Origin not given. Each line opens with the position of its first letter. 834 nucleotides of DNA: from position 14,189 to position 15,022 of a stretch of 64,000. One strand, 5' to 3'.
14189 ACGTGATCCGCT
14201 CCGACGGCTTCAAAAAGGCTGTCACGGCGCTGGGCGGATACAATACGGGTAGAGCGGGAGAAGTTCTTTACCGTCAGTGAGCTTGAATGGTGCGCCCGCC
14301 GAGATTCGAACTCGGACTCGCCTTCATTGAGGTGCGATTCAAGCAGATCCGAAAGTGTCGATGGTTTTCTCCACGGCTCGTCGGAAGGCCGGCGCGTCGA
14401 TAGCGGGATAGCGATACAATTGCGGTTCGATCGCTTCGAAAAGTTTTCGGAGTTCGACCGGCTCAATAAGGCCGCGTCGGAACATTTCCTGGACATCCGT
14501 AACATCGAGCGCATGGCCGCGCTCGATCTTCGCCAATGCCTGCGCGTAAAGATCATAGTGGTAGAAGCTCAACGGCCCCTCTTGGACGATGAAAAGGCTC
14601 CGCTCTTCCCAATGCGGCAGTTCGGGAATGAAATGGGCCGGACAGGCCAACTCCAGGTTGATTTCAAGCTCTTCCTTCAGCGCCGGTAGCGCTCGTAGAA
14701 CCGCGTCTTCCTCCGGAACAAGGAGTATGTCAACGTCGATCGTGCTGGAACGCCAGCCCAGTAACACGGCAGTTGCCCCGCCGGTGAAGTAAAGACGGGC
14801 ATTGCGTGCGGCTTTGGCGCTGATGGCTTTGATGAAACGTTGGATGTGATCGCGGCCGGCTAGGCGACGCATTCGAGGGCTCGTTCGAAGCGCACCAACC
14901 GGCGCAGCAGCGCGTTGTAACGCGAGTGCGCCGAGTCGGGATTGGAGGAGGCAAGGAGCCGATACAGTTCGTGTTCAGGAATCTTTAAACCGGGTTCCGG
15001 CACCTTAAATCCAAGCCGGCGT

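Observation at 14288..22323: Intact tRNA-Arg(CCG) plus two upstream direct repeats of its 3' end delimit two tandem islets without an integrase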

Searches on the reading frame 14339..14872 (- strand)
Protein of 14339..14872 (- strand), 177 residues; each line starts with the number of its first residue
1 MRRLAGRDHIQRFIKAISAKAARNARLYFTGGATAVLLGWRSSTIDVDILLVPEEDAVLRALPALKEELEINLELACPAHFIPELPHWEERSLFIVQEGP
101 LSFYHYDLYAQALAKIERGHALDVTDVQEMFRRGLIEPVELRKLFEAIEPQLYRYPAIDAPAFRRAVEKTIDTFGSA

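Call 7: search_protein_families(library=pfam, proteins=[window:14339-14872:-], max_evalue=0.01)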
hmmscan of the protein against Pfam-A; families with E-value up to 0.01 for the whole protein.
window:14339-14872:- (177 aa): 1 family
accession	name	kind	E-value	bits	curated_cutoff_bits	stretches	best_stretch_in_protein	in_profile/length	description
PF19502.5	DUF6036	-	3e-06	27.6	23.6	1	14-145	10-133/164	Nucleotidyltransferase of unknown function (DUF6036)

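Call 19: find_encoding_contigs(protein=window:14339-14872:-, flank=10000, max_places=10)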
Protein window:14339-14872:- (177 aa): 5 contigs read that carry it; 4 places shown.
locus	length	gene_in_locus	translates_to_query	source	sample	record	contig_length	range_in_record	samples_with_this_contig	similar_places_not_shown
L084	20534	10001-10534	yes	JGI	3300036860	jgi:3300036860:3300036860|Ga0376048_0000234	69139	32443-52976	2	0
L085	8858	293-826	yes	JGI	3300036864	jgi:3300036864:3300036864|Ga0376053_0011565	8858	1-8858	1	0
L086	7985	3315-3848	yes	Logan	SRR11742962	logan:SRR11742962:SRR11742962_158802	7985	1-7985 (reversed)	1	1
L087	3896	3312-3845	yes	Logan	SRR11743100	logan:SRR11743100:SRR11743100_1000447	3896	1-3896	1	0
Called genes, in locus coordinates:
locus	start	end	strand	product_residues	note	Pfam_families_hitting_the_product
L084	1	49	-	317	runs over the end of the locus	PF13793:Pribosyltran_N, PF00156:Pribosyltran, PF14572:Pribosyl_synth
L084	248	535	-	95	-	PF04026:SpoVG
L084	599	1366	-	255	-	PF00288:GHMP_kinases_N, PF08544:GHMP_kinases_C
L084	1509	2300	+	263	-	PF00459:Inositol_P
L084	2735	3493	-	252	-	PF01144:CoA_trans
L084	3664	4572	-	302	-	PF01144:CoA_trans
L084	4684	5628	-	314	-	PF13379:NMT1_2, PF09084:NMT1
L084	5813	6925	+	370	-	PF01547:SBP_bac_1 (weak), PF13416:SBP_bac_8, PF13531:SBP_bac_11, PF13343:SBP_bac_6 (weak)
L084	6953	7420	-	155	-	-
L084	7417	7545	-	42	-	-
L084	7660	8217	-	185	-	PF02311:AraC_binding (weak), PF07883:Cupin_2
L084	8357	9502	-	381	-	PF13173:AAA_14, PF13401:AAA_22 (faint), PF13635:DUF4143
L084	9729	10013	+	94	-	-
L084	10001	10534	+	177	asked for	PF19502:DUF6036 (weak)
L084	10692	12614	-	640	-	PF13431:TPR_17 (faint)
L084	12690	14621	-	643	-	PF03453:MoeA_N, PF00994:MoCF_biosynth, PF03454:MoeA_C, PF12727:PBP_like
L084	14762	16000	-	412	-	PF03453:MoeA_N, PF00994:MoCF_biosynth, PF03454:MoeA_C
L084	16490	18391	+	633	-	PF02730:AFOR_N, PF01314:AFOR_C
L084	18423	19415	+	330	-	PF01547:SBP_bac_1, PF13531:SBP_bac_11, PF13416:SBP_bac_8, PF13343:SBP_bac_6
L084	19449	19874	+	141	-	PF00903:Glyoxalase, PF22677:Ble-like_N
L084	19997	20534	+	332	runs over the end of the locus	PF12974:Phosphonate-bd, PF13379:NMT1_2, PF09084:NMT1, PF16868:NMT1_3 (weak)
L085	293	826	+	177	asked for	PF19502:DUF6036 (weak)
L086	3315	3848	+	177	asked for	PF19502:DUF6036 (weak)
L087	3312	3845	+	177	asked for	PF19502:DUF6036 (weak)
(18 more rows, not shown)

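Call 24: search_protein_families(library=pfam, proteins=[L084:10692-12614:-, L084:9729-10013:+, L084:6953-7420:-, L084:7417-7545:-], max_evalue=1)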
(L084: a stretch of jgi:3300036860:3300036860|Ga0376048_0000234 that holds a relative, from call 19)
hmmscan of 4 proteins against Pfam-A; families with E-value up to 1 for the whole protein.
L084:10692-12614:- (640 aa): 5 families
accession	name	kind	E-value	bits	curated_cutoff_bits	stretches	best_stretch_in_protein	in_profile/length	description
PF13431.12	TPR_17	-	2.5e-05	24.6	24.4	1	362-388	2-28/34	Tetratricopeptide repeat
PF14561.12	TPR_20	-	0.00027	21.6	25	1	247-293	3-49/90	Tetratricopeptide repeat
PF13181.12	TPR_8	-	0.0034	17.9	25.7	0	342-371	4-33/34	Tetratricopeptide repeat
PF14559.12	TPR_19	-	0.005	17.6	25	0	250-289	9-48/68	Tetratricopeptide repeat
PF00515.34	TPR_1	-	0.012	15.8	27.8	0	406-432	1-27/34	Tetratricopeptide repeat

L084:9729-10013:+ (94 aa): 0 families

L084:6953-7420:- (155 aa): 6 families
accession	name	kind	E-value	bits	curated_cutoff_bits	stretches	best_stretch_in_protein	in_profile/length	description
PF13744.12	HTH_37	-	0.00077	19.7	27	1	95-151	24-80/80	Helix-turn-helix domain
PF04218.19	CENP-B_N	-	0.006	16.6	21.2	1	95-125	16-45/53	CENP-B N-terminal DNA-binding domain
PF13443.12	HTH_26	-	0.017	15.8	22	1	97-146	5-54/63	Cro/C1-type HTH DNA-binding domain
PF13560.12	HTH_31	-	0.026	15.3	27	1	101-149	13-61/64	Helix-turn-helix domain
PF02796.21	HTH_7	-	0.087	13.4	23.8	1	100-123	19-42/45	Helix-turn-helix domain of resolvase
PF08100.18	Dimerisation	-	0.12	12.6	25.6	1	99-124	37-62/93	O-methyltransferase dimerisation domain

L084:7417-7545:- (42 aa): 0 families

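Call 25: search_protein_families(library=padloc, proteins=[L084:10692-12614:-, L084:9729-10013:+, window:14339-14872:-], max_evalue=0.01)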
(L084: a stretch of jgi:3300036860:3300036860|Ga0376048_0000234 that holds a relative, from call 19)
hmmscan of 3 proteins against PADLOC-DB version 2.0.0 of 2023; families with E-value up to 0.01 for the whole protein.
L084:10692-12614:- (640 aa): 1 family
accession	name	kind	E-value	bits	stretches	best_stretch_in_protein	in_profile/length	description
PDLC04062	PD-T4-6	-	0.00075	16.6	1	146-223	254-331/450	-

L084:9729-10013:+ (94 aa): 0 families

window:14339-14872:- (177 aa): 0 families

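Call 47: find_homologous_proteins(query=L084:10692-12614:-)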
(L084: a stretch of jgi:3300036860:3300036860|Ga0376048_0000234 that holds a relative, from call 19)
Query L084:10692-12614:- (640 aa): 57 proteins with E <= 0.001 among 8000 candidates.
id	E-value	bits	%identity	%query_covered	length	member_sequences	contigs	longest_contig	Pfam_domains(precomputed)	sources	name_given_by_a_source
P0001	0.0e+0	1297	91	100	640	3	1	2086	-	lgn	-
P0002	4.1e-256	869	63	99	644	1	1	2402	PF14559.13,PF13431.13,PF13428.13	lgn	-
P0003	8.5e-250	848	62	99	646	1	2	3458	PF13431.13,PF13414.13,PF14561.13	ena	-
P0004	1.7e-249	847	62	100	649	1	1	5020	PF14559.13,PF13431.13,PF14561.13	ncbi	-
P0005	1.2e-248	845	61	96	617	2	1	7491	PF14559.13,PF13431.13,PF13181.13,PF14561.13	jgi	-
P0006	1.5e-248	844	62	99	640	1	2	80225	PF14559.13,PF13431.13,PF13428.13,PF13181.13,PF14561.13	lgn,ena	-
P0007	1.8e-239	814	58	100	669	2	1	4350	PF13431.13,PF13181.13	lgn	-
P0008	4.9e-233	793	57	99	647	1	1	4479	PF14559.13,PF13432.13,PF13428.13,PF13181.13,PF14561.13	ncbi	-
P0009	4.2e-222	757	55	100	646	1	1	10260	PF14559.13,PF13181.13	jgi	jgi:tetratricopeptide (TPR) repeat protein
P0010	8.7e-214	730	54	99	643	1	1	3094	-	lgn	-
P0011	4.8e-209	714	61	84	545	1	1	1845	PF14559.13,PF13431.13,PF14561.13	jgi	jgi:tetratricopeptide (TPR) repeat protein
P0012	1.5e-204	699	53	99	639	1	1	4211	PF14559.13,PF13431.13,PF14561.13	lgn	-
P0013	2.6e-191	655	60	80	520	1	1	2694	PF14559.13,PF13431.13,PF13414.13,PF14561.13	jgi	jgi:tetratricopeptide (TPR) repeat protein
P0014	1.3e-185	636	49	99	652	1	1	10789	PF14559.13,PF13432.13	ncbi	-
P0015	1.5e-182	626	48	100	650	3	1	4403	PF13431.13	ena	-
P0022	2.4e-149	517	43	98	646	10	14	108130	PF14559.13,PF13431.13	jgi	jgi:Tfp pilus assembly protein PilF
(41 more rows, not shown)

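Call 48: find_encoding_contigs(protein=P0006, flank=10000, max_places=4)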
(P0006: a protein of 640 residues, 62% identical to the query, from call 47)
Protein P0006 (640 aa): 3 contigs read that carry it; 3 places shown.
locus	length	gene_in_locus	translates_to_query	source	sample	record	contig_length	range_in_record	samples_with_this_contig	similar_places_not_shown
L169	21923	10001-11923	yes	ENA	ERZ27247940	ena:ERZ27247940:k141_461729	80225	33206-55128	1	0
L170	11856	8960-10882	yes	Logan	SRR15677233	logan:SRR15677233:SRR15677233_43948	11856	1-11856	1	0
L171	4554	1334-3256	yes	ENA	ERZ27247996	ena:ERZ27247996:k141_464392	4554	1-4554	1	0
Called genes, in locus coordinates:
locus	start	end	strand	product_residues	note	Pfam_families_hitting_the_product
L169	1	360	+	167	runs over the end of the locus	PF25919:BSH_CusB (faint), PF00364:Biotin_lipoyl, PF25917:BSH_RND, PF25984:BSH_YknX (faint)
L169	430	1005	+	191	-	PF01862:PvlArgDC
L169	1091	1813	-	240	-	PF00902:TatC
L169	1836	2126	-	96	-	PF02416:TatA_B_E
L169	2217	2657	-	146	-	PF00072:Response_reg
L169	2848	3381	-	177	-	-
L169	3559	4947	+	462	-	PF00158:Sigma54_activat, PF14532:Sigma54_activ_2, PF01078:Mg_chelatase (faint), PF07728:AAA_5 (weak), PF25601:AAA_lid_14, PF02954:HTH_8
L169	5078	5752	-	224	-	PF00072:Response_reg, PF00196:GerE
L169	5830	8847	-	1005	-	PF00072:Response_reg, PF01590:GAF, PF13185:GAF_2, PF01590:GAF, PF13185:GAF_2, PF01590:GAF, PF13492:GAF_3, PF07730:HisKA_3, +3 more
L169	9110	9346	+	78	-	PF15919:HicB_lk_antitox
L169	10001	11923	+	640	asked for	PF13181:TPR_8 (faint), PF13428:TPR_14 (faint), PF13431:TPR_17 (faint), PF14559:TPR_19 (faint), PF14561:TPR_20 (faint)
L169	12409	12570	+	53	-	-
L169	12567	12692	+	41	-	-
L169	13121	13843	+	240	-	PF22098:DUF6942 (faint)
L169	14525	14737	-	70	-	PF07927:HicA_toxin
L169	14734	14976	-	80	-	PF21748:UPF0150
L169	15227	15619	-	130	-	PF03840:SecG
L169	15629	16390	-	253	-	PF00121:TIM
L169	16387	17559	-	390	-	PF00162:PGK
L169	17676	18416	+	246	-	PF01618:MotA_ExbB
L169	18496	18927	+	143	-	PF02472:ExbD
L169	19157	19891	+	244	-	PF13103:TonB_2, PF03544:TonB_C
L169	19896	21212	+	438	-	PF04052:TolB_N, PF26550:Tricorn_2nd, PF26549:Tricorn_N, PF07676:PD40, PF26549:Tricorn_N, PF26550:Tricorn_2nd, PF26549:Tricorn_N, PF07676:PD40, +7 more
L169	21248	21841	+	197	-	PF00691:OmpA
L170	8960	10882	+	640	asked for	PF13181:TPR_8 (faint), PF13428:TPR_14 (faint), PF13431:TPR_17 (faint), PF14559:TPR_19 (faint), PF14561:TPR_20 (faint)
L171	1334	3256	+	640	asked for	PF13181:TPR_8 (faint), PF13428:TPR_14 (faint), PF13431:TPR_17 (faint), PF14559:TPR_19 (faint), PF14561:TPR_20 (faint)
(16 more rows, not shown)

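Call 49: find_encoding_contigs(protein=P0022, flank=10000, max_places=6)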
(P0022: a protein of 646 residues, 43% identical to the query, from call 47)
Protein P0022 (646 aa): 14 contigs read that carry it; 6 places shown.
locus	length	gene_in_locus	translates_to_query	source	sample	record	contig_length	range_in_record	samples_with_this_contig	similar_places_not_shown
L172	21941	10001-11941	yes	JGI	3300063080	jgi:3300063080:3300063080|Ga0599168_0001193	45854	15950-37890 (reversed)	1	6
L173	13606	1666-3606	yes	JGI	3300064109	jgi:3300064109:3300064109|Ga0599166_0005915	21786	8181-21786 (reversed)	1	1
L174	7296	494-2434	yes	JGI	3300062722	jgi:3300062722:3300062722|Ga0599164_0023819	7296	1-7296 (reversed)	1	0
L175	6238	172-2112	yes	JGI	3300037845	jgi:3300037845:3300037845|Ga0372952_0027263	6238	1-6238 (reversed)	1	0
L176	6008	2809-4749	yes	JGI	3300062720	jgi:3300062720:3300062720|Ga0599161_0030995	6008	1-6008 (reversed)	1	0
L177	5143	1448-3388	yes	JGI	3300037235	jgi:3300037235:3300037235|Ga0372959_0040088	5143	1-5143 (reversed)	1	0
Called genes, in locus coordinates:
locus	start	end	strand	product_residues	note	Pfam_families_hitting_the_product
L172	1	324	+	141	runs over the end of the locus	-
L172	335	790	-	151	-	PF01243:PNPOx_N, PF12900:Pyridox_ox_2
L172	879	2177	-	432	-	PF04909:Amidohydro_2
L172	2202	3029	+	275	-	PF00378:ECH_1, PF16113:ECH_2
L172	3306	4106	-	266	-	PF01145:Band_7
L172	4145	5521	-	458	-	PF25145:NfeD1b_N, PF24961:NfeD_membrane, PF01957:NfeD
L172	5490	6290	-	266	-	PF03167:UDG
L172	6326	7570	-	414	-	PF02441:Flavoprotein, PF04127:DFP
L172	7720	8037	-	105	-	PF13744:HTH_37 (weak), PF13560:HTH_31, PF01381:HTH_3, PF13443:HTH_26 (weak)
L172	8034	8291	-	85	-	PF05973:Gp49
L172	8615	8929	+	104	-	PF14076:DUF4258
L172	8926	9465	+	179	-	PF01381:HTH_3 (weak), PF12844:HTH_19 (weak)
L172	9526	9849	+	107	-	-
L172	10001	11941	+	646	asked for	PF14559:TPR_19 (faint), PF13431:TPR_17 (faint)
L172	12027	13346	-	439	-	PF07994:NAD_binding_5, PF01658:Inos-1-P_synth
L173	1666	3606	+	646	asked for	PF14559:TPR_19 (faint), PF13431:TPR_17 (faint)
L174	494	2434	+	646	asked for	PF14559:TPR_19 (faint), PF13431:TPR_17 (faint)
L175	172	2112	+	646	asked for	PF14559:TPR_19 (faint), PF13431:TPR_17 (faint)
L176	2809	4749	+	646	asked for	PF14559:TPR_19 (faint), PF13431:TPR_17 (faint)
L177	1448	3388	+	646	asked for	PF14559:TPR_19 (faint), PF13431:TPR_17 (faint)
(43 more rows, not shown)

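Call 53: find_encoding_contigs(protein=P0001, flank=10000, max_places=6)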
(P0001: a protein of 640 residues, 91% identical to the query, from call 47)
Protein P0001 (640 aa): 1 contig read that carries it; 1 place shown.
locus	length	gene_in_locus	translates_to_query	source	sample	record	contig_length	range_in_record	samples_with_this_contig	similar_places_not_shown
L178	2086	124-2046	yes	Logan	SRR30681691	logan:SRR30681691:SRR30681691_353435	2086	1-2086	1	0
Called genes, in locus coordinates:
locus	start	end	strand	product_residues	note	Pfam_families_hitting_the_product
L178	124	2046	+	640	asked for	-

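Call 74: search_protein_families(library=ncbifam, proteins=[window:14339-14872:-, L084:9729-10013:+, L084:10692-12614:-], max_evalue=0.01)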
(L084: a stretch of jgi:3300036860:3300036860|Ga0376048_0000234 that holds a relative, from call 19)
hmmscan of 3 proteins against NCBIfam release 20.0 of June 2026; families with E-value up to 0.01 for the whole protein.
window:14339-14872:- (177 aa): 0 families

L084:9729-10013:+ (94 aa): 0 families

L084:10692-12614:- (640 aa): 4 families
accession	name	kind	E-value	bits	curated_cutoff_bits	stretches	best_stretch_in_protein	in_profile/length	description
TIGR02917.1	PEP_TPR_lipo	equivalog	7.4e-06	24.1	312.2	1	250-401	517-663/899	XrtA/PEP-CTERM system TPR-repeat protein PrsT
NF040959.1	MamA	equivalog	2.2e-05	24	200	1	250-397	55-197/204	magnetosome protein MamA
TIGR02521.1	type_IV_pilW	equivalog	4.1e-05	23.3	154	1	358-432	50-125/234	type IV pilus biogenesis/stability protein PilW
NF033161.1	lipo_LipL41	equivalog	0.0081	15.1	400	0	430-495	295-357/358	lipoprotein LipL41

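Call 79: find_homologous_proteins(query=window:14339-14872:-, max_evalue=1e-10)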
Query window:14339-14872:- (177 aa): 7670 proteins with E <= 1e-10 among 8000 candidates; the best 120 are listed.
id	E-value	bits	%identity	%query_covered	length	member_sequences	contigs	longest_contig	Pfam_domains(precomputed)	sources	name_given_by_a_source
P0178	3.2e-111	387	100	100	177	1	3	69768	PF19502.6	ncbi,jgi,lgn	ncbi:MAG TPA: DUF6036 family nucleotidyltransferase [Candidatus Binatia bacterium]|jgi:hypothetical 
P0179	8.1e-99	346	89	100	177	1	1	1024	PF19502.6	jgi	jgi:hypothetical protein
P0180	6.8e-94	330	87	99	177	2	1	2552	PF19502.6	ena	-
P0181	3.7e-85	302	78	97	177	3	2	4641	PF19502.6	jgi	-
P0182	6.2e-85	301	77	97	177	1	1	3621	PF19502.6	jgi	jgi:hypothetical protein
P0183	1.3e-84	300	78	97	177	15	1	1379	PF19502.6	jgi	-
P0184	1.4e-84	300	78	97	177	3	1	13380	PF19502.6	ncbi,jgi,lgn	-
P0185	1.8e-84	300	77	97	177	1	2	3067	PF19502.6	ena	-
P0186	1.9e-84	300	78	98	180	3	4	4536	PF19502.6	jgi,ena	-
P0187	3.2e-84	299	80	97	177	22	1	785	PF19502.6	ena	-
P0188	5.3e-84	298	76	98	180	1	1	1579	PF19502.6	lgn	-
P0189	6.6e-84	298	77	100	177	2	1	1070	PF19502.6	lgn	-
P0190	8.4e-84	298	77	97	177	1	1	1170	PF19502.6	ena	-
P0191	1.0e-83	297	77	97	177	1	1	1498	PF19502.6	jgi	jgi:uncharacterized nucleotidyltransferase DUF6036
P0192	1.3e-83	297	76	97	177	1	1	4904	PF19502.6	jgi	jgi:hypothetical protein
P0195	1.8e-83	297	77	97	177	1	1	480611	PF19502.6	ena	-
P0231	1.7e-79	284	73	97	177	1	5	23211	PF19502.6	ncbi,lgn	-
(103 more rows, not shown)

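Call 80: find_encoding_contigs(protein=P0195, flank=8000, max_places=3)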
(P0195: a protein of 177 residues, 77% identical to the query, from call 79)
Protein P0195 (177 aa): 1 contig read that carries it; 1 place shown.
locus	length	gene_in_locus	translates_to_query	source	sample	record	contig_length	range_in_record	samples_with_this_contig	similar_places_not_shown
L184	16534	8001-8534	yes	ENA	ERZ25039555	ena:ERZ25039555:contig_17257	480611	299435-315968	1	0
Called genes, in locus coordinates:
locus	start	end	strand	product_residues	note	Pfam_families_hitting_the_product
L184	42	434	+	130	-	-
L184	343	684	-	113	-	-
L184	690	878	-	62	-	-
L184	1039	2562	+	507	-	PF00581:Rhodanese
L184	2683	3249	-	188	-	PF05995:CDO_I (weak)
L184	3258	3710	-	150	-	PF00582:Usp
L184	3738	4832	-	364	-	PF04909:Amidohydro_2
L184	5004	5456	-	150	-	PF08241:Methyltransf_11, PF13649:Methyltransf_25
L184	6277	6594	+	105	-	PF10387:DUF2442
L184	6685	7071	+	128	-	PF00903:Glyoxalase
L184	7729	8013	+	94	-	-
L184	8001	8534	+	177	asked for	PF19502:DUF6036 (weak)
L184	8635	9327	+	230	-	PF10056:DUF2293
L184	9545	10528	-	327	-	PF00389:2-Hacid_dh, PF02826:2-Hacid_dh_C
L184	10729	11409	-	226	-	PF01042:Ribonuc_L-PSP (faint)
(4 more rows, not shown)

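Call 81: find_encoding_contigs(protein=P0231, flank=8000, max_places=5)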
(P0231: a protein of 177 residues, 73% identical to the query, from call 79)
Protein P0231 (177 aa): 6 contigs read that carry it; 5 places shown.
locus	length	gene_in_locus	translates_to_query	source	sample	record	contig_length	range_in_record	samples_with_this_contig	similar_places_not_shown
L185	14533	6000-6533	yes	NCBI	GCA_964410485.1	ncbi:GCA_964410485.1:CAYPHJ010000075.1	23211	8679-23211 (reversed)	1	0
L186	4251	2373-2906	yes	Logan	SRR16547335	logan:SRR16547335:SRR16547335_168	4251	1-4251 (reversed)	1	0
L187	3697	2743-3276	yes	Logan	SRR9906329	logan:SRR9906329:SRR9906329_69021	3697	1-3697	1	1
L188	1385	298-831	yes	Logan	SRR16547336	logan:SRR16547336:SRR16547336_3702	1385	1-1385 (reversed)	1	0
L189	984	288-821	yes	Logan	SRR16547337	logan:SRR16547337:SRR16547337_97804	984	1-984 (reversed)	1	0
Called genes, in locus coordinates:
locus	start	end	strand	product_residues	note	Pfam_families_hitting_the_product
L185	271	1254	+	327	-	PF04392:ABC_sub_bind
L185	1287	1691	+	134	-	-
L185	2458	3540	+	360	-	PF04392:ABC_sub_bind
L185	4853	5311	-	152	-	PF01850:PIN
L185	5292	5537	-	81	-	PF04014:MazE_antitoxin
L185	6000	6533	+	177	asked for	PF19502:DUF6036 (weak)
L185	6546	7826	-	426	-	PF22807:TrAA12, PF23500:DUF7133, PF07995:GSDH, PF22807:TrAA12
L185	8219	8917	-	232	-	PF13424:TPR_12 (faint), PF13428:TPR_14 (faint), PF00515:TPR_1 (faint)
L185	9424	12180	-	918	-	PF08471:Ribonuc_red_2_N, PF02867:Ribonuc_red_lgC, PF12637:TSCPD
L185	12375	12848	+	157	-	PF05258:DciA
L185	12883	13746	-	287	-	PF01135:PCMT, PF02475:TRM5-TYW2_MTfase, PF05175:MTS, PF06325:PrmA (weak), PF02390:Methyltransf_4 (weak), PF13649:Methyltransf_25, PF13847:Methyltransf_31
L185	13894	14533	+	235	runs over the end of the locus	PF02405:MlaE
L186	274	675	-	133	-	-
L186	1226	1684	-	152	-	PF01850:PIN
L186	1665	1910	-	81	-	PF04014:MazE_antitoxin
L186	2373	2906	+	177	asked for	PF19502:DUF6036 (weak)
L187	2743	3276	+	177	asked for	PF19502:DUF6036 (weak)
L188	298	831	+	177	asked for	PF19502:DUF6036 (weak)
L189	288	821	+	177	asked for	PF19502:DUF6036 (weak)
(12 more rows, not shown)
